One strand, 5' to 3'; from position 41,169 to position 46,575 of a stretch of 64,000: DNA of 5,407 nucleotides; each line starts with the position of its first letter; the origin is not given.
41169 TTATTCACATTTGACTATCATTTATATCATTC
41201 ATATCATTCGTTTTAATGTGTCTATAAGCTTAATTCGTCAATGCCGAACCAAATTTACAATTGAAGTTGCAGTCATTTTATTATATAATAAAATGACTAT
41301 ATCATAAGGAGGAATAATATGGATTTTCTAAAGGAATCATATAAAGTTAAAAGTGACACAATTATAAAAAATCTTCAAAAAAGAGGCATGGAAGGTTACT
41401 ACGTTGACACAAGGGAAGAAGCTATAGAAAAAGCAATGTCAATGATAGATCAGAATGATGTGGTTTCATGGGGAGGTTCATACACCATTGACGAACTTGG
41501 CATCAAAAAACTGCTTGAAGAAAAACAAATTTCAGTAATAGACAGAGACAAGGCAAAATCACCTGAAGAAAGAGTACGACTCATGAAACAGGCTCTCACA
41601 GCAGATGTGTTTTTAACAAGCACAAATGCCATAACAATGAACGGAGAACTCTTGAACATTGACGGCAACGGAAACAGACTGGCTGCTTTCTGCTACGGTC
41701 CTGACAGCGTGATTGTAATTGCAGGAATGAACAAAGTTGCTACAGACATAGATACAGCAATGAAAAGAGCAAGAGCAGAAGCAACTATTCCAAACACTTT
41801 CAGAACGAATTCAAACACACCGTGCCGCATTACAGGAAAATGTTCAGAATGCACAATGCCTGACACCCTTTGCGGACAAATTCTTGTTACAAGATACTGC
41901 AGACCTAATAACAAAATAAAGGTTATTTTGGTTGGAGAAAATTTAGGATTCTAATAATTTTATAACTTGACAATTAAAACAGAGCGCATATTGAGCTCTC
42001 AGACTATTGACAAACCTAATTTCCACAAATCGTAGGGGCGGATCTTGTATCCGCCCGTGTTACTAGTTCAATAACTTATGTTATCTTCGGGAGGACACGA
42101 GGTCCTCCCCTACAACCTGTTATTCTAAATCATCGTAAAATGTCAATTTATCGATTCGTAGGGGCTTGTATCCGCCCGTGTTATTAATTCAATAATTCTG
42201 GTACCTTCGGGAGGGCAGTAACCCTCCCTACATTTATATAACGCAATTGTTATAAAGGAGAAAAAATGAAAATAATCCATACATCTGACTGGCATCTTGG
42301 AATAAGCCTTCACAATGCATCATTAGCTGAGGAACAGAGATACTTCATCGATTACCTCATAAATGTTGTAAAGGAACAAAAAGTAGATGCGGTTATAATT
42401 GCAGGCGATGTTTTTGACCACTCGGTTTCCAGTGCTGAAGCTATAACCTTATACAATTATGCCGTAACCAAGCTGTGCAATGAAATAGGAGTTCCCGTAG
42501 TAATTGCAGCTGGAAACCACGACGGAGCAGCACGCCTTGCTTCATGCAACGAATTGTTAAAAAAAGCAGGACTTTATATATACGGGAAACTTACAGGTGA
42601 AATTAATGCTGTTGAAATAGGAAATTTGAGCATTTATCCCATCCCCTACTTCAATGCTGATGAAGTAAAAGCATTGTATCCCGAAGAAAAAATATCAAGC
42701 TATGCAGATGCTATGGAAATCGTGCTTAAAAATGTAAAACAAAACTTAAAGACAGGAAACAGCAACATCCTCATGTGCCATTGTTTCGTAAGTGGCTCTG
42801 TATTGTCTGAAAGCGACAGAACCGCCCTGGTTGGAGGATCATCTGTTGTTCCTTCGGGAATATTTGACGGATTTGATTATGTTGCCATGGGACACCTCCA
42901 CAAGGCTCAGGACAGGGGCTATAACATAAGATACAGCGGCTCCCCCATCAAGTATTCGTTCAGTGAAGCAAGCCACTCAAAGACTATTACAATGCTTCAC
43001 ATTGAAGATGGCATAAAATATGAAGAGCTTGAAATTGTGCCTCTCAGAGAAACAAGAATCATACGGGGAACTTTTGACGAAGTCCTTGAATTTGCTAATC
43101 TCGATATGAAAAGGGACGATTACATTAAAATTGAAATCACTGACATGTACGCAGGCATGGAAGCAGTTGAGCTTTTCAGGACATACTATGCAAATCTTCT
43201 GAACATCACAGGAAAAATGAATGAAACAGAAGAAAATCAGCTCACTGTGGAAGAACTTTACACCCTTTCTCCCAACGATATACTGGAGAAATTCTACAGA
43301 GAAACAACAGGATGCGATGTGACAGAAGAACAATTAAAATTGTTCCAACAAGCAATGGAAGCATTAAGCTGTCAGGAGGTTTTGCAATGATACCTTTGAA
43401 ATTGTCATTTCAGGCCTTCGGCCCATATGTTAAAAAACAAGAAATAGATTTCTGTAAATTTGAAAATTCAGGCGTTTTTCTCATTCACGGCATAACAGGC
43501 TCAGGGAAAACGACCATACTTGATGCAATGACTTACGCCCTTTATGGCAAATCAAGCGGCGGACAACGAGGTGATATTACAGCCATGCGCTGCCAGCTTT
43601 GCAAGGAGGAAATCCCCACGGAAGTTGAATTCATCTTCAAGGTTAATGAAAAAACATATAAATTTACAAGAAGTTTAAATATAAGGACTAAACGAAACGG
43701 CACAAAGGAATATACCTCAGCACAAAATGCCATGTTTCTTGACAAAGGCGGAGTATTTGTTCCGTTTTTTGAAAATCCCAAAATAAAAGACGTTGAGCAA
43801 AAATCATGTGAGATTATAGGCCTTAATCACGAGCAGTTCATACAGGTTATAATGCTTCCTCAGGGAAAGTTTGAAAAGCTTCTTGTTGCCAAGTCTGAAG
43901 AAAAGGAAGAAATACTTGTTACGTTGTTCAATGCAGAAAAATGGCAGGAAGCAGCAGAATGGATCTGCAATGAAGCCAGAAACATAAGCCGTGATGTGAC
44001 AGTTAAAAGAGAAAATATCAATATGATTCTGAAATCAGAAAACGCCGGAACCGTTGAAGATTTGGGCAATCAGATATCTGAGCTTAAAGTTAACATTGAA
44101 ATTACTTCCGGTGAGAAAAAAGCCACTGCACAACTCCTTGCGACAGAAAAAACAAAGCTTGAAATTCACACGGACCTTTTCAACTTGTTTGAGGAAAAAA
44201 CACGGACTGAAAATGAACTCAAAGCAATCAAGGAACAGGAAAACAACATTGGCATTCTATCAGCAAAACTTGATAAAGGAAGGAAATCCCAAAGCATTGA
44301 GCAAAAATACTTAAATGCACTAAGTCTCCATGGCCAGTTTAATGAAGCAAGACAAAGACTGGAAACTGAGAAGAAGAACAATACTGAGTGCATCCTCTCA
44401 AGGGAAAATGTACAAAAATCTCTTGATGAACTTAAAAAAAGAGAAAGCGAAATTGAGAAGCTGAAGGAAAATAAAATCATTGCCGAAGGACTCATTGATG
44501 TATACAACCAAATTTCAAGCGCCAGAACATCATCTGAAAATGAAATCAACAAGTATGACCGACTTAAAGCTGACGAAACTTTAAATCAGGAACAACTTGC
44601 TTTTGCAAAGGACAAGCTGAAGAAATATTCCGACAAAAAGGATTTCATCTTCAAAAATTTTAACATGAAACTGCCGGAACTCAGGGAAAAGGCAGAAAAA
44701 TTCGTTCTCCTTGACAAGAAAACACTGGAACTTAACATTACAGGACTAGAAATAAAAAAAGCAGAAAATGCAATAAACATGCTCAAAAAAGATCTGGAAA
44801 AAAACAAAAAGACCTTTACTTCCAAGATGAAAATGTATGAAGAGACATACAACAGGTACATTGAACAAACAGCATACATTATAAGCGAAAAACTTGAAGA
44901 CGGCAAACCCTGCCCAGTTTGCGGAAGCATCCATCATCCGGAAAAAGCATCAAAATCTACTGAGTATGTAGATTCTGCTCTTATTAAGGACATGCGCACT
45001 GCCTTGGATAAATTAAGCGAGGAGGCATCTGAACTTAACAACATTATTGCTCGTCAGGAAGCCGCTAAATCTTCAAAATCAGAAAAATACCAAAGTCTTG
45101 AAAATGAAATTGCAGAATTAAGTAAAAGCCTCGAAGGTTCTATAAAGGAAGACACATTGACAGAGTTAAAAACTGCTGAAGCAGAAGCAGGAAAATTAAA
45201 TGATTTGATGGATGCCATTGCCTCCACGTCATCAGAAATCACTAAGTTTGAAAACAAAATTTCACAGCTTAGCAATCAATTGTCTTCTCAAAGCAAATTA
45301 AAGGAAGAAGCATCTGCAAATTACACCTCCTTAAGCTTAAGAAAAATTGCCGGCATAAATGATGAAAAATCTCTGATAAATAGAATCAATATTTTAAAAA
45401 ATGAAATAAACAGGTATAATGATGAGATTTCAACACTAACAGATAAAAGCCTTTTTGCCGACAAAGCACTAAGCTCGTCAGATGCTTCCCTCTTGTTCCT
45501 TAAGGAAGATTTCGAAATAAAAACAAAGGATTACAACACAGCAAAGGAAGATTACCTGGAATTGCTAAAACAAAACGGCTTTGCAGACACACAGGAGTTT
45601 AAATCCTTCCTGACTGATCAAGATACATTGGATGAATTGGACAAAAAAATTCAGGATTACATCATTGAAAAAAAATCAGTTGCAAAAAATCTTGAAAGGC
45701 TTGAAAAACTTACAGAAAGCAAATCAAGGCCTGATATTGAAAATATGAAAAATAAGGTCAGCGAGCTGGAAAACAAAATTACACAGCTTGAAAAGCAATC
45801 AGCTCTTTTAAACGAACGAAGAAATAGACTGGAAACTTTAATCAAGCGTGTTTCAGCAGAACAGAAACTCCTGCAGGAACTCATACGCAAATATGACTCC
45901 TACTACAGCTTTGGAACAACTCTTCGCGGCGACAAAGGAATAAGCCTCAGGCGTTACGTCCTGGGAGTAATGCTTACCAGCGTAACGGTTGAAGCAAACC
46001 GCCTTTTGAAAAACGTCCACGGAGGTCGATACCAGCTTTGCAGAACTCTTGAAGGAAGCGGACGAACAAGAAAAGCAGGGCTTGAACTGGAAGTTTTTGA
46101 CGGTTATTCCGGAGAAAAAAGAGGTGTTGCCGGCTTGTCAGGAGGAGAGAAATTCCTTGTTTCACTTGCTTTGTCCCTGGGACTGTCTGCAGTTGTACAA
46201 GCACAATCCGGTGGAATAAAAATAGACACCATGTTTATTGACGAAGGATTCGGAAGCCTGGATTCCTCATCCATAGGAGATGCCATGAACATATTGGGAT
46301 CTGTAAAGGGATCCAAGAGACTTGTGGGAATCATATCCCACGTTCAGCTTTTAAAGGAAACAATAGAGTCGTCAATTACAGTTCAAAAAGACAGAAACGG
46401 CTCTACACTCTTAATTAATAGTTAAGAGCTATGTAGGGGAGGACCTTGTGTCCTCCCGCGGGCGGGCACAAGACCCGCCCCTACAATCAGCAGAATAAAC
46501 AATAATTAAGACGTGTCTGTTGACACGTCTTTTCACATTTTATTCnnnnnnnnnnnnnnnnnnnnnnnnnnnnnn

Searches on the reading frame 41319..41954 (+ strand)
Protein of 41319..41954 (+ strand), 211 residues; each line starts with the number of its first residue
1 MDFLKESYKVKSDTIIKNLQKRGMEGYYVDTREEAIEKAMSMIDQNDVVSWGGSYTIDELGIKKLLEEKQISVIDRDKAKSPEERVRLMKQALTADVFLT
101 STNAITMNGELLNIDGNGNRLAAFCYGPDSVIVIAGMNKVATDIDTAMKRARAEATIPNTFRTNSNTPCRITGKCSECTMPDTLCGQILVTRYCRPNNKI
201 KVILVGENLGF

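Call 17: search_protein_families(library=pfam, proteins=[window:41319-41954:+], max_evalue=0.00001)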
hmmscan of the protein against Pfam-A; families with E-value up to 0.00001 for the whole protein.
window:41319-41954:+ (211 aa): 1 family
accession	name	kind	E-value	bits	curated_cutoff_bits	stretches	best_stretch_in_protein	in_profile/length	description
PF02589.21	LUD_dom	-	4e-46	157.6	22.6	1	15-205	4-189/189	LUD domain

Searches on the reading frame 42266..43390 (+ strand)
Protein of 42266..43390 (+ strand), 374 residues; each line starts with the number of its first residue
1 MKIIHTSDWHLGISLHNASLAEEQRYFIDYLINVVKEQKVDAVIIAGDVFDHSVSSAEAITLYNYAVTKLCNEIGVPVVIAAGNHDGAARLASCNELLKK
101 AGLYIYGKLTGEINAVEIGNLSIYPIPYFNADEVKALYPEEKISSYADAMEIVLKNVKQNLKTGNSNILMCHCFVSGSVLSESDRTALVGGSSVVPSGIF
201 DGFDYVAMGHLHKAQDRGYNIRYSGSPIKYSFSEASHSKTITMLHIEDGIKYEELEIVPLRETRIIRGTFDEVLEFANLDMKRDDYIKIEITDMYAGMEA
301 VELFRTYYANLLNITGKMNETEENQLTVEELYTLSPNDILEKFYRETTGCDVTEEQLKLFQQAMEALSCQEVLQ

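Call 17: search_protein_families(library=pfam, proteins=[window:42266-43390:+], max_evalue=0.00001)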
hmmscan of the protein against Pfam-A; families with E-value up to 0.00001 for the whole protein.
window:42266-43390:+ (374 aa): 3 families
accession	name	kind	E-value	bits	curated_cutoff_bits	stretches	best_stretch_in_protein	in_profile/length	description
PF00149.33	Metallophos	-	1.4e-16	61.9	21.5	1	1-213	1-190/191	Calcineurin-like phosphoesterase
PF12320.13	SbcD_C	-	2.1e-13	51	24.4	1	259-347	1-93/94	Type 5 capsule protein repressor C-terminal domain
PF12850.12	Metallophos_2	-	1.3e-06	28.9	27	0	1-217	1-122/154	Calcineurin-like phosphoesterase superfamily domain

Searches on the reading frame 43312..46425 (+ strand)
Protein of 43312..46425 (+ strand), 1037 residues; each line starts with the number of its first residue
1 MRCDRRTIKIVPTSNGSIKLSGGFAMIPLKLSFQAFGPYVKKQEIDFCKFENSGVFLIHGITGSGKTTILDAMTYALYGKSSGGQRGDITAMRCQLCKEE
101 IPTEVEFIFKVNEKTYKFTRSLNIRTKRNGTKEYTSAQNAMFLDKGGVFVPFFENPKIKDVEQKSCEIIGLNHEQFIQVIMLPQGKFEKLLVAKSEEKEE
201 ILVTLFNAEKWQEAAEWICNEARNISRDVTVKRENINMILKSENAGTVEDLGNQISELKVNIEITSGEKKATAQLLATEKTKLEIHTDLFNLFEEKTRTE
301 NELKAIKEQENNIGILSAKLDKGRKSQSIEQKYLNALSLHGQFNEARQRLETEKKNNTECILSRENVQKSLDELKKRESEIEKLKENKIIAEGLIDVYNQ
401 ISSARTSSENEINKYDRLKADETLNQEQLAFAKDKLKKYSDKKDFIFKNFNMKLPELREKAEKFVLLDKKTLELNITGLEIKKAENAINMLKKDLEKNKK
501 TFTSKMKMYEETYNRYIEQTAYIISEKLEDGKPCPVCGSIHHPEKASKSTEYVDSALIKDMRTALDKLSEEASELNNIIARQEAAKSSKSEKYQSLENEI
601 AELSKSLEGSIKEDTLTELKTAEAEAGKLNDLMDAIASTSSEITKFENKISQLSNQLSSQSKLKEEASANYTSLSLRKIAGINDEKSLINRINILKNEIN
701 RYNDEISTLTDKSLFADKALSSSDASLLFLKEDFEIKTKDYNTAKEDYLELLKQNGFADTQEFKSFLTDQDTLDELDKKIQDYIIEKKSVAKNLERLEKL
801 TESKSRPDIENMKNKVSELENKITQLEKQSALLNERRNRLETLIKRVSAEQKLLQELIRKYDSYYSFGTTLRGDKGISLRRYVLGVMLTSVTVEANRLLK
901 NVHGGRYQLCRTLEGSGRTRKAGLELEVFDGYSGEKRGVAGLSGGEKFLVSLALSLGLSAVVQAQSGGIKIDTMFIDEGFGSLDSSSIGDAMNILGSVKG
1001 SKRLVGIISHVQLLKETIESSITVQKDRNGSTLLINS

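Call 17: search_protein_families(library=pfam, proteins=[window:43312-46425:+], max_evalue=0.00001)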
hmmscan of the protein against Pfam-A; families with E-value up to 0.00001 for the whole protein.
window:43312-46425:+ (1037 aa): 3 families
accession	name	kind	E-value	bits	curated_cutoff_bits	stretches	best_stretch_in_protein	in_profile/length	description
PF13476.12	AAA_23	-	8.2e-15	56.4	27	1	30-347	1-177/201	AAA domain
PF13558.12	SbcC_Walker_B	-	6.5e-11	42.8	27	1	936-995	27-88/90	SbcC/RAD50-like, Walker B motif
PF13555.12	AAA_29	-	8.6e-07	29.1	27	1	49-81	18-50/61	P-loop containing region of AAA domain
